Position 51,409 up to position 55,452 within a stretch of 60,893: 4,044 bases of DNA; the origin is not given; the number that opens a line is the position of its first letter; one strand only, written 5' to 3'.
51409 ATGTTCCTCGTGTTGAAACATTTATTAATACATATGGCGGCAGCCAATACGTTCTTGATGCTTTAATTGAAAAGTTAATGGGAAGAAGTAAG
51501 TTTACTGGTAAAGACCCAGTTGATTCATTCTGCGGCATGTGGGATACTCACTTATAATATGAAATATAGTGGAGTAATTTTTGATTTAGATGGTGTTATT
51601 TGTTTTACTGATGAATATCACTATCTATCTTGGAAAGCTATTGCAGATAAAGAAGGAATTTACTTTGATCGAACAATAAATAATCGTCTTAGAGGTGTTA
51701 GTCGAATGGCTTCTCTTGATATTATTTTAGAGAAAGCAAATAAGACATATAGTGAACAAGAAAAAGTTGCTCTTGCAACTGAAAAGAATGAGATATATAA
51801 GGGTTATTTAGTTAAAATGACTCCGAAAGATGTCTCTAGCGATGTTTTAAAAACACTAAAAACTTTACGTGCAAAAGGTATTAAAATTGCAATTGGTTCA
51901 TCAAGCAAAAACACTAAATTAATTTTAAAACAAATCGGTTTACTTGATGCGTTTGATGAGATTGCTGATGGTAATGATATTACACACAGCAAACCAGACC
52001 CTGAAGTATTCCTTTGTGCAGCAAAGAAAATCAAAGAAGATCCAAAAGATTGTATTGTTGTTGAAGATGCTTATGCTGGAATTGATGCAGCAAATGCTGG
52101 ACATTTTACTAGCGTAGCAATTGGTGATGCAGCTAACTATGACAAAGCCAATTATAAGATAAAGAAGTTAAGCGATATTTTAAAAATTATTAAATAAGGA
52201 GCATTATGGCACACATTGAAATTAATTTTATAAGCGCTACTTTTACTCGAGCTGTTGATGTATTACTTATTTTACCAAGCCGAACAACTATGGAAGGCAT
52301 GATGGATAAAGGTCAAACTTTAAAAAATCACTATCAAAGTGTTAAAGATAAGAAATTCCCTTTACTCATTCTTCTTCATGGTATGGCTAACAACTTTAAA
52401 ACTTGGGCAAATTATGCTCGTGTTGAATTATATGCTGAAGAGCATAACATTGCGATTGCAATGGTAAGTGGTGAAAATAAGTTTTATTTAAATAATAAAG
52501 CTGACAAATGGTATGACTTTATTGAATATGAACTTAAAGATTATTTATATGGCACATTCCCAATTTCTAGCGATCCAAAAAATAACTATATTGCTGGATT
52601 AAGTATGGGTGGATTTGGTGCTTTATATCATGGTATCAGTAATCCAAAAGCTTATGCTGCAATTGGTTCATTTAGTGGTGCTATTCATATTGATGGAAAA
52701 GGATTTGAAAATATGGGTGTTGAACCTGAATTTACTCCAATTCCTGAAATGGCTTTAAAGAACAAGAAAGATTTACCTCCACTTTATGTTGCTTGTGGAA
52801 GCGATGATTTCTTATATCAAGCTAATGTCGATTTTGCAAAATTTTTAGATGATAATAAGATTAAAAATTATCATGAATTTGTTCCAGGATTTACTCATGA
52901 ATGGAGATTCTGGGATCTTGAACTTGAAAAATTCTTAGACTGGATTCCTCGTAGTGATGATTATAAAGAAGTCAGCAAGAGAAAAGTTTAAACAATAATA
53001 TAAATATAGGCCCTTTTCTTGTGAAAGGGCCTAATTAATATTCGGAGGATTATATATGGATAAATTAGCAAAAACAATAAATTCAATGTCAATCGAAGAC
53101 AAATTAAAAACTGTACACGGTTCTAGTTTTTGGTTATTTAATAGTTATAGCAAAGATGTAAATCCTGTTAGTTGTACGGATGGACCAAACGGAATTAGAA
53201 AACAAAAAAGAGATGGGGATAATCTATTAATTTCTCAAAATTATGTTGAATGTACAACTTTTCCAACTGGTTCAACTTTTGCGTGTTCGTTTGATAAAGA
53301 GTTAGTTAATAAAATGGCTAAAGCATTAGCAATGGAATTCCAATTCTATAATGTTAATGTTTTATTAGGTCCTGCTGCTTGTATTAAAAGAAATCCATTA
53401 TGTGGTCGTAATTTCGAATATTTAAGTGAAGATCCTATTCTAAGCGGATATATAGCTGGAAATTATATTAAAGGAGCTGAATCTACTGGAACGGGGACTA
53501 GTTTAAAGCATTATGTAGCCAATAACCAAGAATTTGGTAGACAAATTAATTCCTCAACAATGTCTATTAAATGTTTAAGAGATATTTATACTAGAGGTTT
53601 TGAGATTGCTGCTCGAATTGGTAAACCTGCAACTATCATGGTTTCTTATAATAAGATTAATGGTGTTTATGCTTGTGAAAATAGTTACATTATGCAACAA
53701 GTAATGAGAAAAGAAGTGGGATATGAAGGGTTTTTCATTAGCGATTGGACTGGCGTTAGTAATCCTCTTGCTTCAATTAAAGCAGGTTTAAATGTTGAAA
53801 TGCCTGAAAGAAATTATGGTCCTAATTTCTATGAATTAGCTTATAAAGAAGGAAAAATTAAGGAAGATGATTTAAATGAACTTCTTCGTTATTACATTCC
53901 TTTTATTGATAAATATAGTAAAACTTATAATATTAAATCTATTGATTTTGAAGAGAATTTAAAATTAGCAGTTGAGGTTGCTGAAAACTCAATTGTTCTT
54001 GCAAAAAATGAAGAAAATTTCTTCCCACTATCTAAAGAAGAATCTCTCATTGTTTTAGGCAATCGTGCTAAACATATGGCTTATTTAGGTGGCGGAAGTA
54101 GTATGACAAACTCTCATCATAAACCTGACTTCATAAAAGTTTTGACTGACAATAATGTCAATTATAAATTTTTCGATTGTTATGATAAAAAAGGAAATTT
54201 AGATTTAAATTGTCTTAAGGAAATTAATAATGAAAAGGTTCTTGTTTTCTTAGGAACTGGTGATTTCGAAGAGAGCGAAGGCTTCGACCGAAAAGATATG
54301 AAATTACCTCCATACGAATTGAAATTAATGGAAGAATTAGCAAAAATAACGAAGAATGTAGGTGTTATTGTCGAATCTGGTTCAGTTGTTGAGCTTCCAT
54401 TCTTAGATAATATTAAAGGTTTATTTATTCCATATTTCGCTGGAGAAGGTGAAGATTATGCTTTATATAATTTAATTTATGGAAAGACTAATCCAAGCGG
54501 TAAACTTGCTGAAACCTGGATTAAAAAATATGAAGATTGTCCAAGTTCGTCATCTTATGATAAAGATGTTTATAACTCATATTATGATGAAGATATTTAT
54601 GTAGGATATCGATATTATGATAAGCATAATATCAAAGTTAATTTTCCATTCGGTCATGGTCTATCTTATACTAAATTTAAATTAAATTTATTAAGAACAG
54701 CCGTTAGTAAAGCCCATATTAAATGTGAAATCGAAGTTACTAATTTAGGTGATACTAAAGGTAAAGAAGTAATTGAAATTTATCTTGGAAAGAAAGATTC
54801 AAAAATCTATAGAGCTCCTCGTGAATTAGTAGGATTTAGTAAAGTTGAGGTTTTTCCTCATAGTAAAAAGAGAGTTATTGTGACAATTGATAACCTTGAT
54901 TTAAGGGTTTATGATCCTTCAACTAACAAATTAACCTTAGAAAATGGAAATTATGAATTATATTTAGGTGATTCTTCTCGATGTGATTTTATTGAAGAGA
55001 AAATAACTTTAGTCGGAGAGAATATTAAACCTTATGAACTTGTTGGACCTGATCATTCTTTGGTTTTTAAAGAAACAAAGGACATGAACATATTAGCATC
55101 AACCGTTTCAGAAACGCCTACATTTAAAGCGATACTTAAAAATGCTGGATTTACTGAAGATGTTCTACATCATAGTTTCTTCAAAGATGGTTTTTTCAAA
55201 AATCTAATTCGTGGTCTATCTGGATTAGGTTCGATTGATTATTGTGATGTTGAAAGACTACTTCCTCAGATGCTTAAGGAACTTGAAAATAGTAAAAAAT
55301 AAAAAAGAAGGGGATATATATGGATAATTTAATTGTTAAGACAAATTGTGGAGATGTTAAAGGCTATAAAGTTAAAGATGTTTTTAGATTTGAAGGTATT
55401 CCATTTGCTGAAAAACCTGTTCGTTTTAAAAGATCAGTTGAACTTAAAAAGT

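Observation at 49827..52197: GH3 phosphorylase-type enzyme coupled to beta-phosphoglucomutase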

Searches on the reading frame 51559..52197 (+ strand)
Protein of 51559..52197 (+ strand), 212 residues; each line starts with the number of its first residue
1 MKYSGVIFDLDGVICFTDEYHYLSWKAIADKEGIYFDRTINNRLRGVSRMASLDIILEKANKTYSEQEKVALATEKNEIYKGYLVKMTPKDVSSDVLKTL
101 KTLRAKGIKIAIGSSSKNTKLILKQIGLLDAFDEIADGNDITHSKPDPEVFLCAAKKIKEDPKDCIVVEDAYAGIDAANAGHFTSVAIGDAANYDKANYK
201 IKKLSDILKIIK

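Call 3: search_protein_families(library=pfam, proteins=[window:51559-52197:+])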
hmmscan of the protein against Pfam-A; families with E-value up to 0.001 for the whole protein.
window:51559-52197:+ (212 aa): 2 families
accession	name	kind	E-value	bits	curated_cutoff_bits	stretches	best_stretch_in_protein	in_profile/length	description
PF00702.32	Hydrolase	-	3.3e-25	90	26.4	1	4-180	2-189/191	haloacid dehalogenase-like hydrolase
PF13419.12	HAD_2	-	3.4e-23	83.1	23.8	1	6-186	1-176/178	Haloacid dehalogenase-like hydrolase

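Call 4: search_protein_families(library=ncbifam, proteins=[window:51559-52197:+])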
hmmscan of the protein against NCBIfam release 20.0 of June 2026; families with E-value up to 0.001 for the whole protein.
window:51559-52197:+ (212 aa): 33 families (the best 25 are shown)
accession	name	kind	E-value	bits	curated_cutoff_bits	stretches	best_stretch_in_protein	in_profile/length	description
TIGR01990.1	bPGM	equivalog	1.1e-70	237.4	189.4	1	4-189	2-187/187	beta-phosphoglucomutase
TIGR02009.1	PGMB-YQAB-SF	subfamily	1.7e-57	194.6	153.35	1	3-188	1-186/186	beta-phosphoglucomutase family hydrolase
NF008000.0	PRK10725.1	equivalog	2.6e-26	92.9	215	1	2-186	4-183/188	fructose-1-phosphate/6-phosphogluconate phosphatase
NF008087.0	PRK10826.1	equivalog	2.5e-20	73.1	191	1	5-202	9-205/222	hexitol phosphatase HxpB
NF053653.1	InDiPhoBT2121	equivalog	6.9e-19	68.3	245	1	6-188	4-186/216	inorganic diphosphatase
TIGR01509.1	HAD-SF-IA-v3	subfamily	1.5e-16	61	29.4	1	89-187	63-153/154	HAD-IA family hydrolase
NF046057.1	bifunc_MtlD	equivalog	3e-16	59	800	1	4-192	8-195/683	bifunctional mannitol-1-phosphate dehydrogenase/phosphatase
TIGR02253.1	CTE7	subfamily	2.3e-15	57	169.75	1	66-207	69-220/221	TIGR02253 family HAD-type hydrolase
NF008610.0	PRK11587.1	equivalog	4.2e-15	55.7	282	1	1-198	1-191/219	sugar phosphatase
TIGR01449.2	PGP_bact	equivalog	2.7e-14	53.2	180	1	6-194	1-190/213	phosphoglycolate phosphatase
NF009695.0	PRK13222.1-2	equivalog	7.2e-14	51.8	225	1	59-191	64-196/226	phosphoglycolate phosphatase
NF009804.0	PRK13288.1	equivalog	7.7e-14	51.7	218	1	2-211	2-210/215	pyrophosphatase PpaX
TIGR01454.1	AHBA_synth_RP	hypoth_equivalog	1.6e-13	50.8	246.65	1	91-188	75-174/205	AHBA synthesis associated protein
TIGR02252.1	DREG-2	subfamily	2.4e-11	43.8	155.2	1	60-172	76-187/203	HAD hydrolase, REG-2-like, family IA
NF007854.0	PRK10563.1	equivalog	1.6e-10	41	211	1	4-180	5-177/221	6-phosphogluconate phosphatase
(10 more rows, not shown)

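Call 37: search_protein_families(library=ncbifam, alignment_id=A2, max_evalue=3e-56)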
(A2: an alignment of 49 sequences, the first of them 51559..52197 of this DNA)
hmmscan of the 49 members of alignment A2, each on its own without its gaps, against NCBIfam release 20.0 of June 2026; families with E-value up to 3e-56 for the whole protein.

A. member 1, window:51559-52197:+ (212 aa): 2 families
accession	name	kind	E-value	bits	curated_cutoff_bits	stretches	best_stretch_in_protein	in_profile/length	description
TIGR01990.1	bPGM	equivalog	1.1e-70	237.4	189.4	1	4-189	2-187/187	beta-phosphoglucomutase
TIGR02009.1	PGMB-YQAB-SF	subfamily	1.7e-57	194.6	153.35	1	3-188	1-186/186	beta-phosphoglucomutase family hydrolase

B. families by the number of members that match (of 49 scanned): 2 families
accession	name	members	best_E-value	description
TIGR01990.1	bPGM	48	1.6e-81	beta-phosphoglucomutase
TIGR02009.1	PGMB-YQAB-SF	39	1.1e-69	beta-phosphoglucomutase family hydrolase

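Call 77: search_solved_structures(query=window:51559-52197:+, max_evalue=1e-10, show_alignments=1)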
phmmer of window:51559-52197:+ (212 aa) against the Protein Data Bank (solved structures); distinct sequences matched with E-value up to 1e-10: 25.
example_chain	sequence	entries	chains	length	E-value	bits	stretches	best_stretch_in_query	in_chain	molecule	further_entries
4gib_A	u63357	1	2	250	2.4e-48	167.8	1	5-203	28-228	Beta-phosphoglucomutase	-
3nas_A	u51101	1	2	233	2.3e-42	148.3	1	5-207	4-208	beta-phosphoglucomutase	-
1lvh_A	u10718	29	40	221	1.2e-38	136.2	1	3-189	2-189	beta-phosphoglucomutase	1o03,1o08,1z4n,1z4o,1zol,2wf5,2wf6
5olw_A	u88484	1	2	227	1.3e-38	136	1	3-189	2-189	Beta-phosphoglucomutase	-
6hdh_A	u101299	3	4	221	3.3e-38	134.7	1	3-189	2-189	Beta-phosphoglucomutase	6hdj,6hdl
6i03_A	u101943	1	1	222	5.1e-38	134.1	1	3-189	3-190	Beta-phosphoglucomutase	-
5ok0_A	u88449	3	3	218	5.8e-38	134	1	3-189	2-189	Beta-phosphoglucomutase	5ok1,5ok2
5ojz_A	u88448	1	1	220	5.9e-38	133.9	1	3-189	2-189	Beta-phosphoglucomutase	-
6hdf_A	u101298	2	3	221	6e-38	133.9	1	3-189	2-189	Beta-phosphoglucomutase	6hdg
5o6p_A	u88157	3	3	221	6e-38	133.9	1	3-189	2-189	Beta-phosphoglucomutase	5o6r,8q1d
6h8y_A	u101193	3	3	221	6.1e-38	133.9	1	3-189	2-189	Beta-phosphoglucomutase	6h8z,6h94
3fm9_A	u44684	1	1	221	8.2e-38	133.5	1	3-189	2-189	Beta-phosphoglucomutase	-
6h90_A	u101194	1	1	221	8.4e-38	133.4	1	3-189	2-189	Beta-phosphoglucomutase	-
6hdi_A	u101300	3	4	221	8.6e-38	133.4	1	3-189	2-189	Beta-phosphoglucomutase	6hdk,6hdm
6ydj_A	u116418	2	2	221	1.7e-37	132.4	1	3-189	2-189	Beta-phosphoglucomutase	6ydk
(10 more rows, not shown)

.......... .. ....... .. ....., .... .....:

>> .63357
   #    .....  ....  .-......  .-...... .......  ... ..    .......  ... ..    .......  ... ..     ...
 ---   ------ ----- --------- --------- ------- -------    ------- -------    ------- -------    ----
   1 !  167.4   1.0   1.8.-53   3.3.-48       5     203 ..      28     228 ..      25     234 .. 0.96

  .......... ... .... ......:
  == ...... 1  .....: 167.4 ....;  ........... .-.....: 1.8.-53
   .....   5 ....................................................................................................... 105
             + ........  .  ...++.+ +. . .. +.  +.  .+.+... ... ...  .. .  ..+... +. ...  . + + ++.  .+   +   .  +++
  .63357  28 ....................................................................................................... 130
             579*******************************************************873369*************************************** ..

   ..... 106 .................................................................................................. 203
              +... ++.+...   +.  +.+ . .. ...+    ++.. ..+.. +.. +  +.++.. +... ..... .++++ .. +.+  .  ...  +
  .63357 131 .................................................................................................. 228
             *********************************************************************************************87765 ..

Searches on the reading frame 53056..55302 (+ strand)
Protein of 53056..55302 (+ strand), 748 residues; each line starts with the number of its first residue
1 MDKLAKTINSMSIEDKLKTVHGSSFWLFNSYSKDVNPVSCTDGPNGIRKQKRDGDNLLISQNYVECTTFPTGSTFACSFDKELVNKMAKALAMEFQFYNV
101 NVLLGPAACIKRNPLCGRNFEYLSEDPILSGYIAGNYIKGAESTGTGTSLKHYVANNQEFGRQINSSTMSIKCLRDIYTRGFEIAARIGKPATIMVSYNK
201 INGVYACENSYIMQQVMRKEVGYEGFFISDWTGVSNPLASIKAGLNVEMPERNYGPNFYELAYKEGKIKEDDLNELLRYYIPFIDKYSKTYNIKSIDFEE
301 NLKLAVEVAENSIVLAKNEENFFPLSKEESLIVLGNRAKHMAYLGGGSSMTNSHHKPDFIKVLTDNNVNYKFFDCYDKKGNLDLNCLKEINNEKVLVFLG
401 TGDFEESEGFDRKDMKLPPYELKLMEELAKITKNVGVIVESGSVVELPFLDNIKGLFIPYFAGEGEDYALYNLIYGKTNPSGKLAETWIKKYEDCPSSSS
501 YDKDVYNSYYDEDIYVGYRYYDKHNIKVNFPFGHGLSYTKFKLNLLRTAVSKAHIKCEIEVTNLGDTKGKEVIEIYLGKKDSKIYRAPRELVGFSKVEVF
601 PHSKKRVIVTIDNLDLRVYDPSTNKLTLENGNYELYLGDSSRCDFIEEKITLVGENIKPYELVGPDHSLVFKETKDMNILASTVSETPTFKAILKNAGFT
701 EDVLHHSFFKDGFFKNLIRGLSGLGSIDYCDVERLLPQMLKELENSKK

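Call 3: search_protein_families(library=pfam, proteins=[window:53056-55302:+])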
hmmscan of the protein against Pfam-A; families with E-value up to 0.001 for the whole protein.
window:53056-55302:+ (748 aa): 3 families
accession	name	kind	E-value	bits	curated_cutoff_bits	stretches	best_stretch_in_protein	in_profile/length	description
PF01915.27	Glyco_hydro_3_C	-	8.5e-32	111.2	31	1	313-538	1-200/200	Glycosyl hydrolase family 3 C-terminal domain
PF00933.27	Glyco_hydro_3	-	1.8e-22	80.6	27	1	64-254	80-285/316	Glycosyl hydrolase family 3 N terminal domain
PF14310.12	Fn3-like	-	4.1e-15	56.1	25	1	571-641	1-71/71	Fibronectin type III-like domain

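Call 4: search_protein_families(library=ncbifam, proteins=[window:53056-55302:+])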
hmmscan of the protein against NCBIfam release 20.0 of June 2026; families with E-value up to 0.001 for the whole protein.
window:53056-55302:+ (748 aa): 7 families
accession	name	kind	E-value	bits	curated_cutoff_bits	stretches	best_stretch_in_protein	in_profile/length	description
NF041610.1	alph_arabinopyran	equivalog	6.8e-148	494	1300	1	11-655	3-656/738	exo-alpha-(1->6)-L-arabinopyranosidase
NF052330.1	BetGlucosiCelf0468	equivalog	8.3e-80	269.1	1300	2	9-358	4-366/817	beta-d-glucosidase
NF052329.1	XyloArabinsidase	equivalog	5.3e-55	186.8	1050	2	65-352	107-416/750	beta-xylosidase/alpha-l-arabinosidase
NF011678.0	PRK15098.1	equivalog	1.5e-51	175.8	666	2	66-343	117-425/765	beta-glucosidase BglX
NF041776.1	xylosidase_Xyl3A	equivalog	3.3e-51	174.2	1250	2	409-643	613-838/846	xylan 1,4-beta-xylosidase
NF041579.1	betaxyl_Flavo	equivalog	4.9e-48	163.8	1350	2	278-644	330-706/716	beta-xylosidase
NF052331.1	Bet13-16Glucosase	equivalog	4.8e-41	140.7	1330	2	64-234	91-267/750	exo-beta-d-1,3/1,6-glucosidase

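Call 74: search_solved_structures(query=window:53056-55302:+, max_evalue=1e-40)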
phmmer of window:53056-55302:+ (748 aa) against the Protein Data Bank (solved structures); distinct sequences matched with E-value up to 1e-40: 26.
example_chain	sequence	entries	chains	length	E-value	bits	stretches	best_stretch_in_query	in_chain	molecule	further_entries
8j9f_A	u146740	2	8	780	2.1e-130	439.3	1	6-650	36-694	Beta-glucosidase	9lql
7ms2_A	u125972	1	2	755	1.3e-129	436.7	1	5-651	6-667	Thermostable beta-glucosidase B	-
5wab_A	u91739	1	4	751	1e-114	387.5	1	7-655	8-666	Putative beta-glucosidase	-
2x40_A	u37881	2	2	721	1.6e-96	327.3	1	41-370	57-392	BETA-GLUCOSIDASE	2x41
3abz_A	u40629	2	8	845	1.8e-95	323.8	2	8-355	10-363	Beta-glucosidase I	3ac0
2x42_A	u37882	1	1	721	2e-95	323.6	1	41-370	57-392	BETA-GLUCOSIDASE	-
8va7_A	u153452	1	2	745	1.7e-82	280.9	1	10-352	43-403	Glycoside hydrolase family 3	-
8idz_A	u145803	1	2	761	2.2e-78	267.3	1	40-356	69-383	Beta-glucosidase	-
7pjj_A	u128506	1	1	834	5.5e-76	259.4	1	6-349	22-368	Beta-glucosidase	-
4i3g_A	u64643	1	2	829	6.1e-65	222.9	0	405-641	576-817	Beta-glucosidase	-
5wug_A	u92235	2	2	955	7.2e-64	219.4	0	37-237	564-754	Beta-glucosidase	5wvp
5k6l_A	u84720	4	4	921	7.6e-63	216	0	33-236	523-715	B-GLUCOSIDASE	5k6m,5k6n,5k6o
6jxg_A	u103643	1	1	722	2.3e-60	207.8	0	65-336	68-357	Beta-glucosidase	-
3zyz_A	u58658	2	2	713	3.9e-55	190.5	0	64-338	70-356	BETA-D-GLUCOSIDE GLUCOHYDROLASE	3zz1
4i8d_A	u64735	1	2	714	3.9e-55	190.5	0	64-338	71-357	Beta-D-glucoside glucohydrolase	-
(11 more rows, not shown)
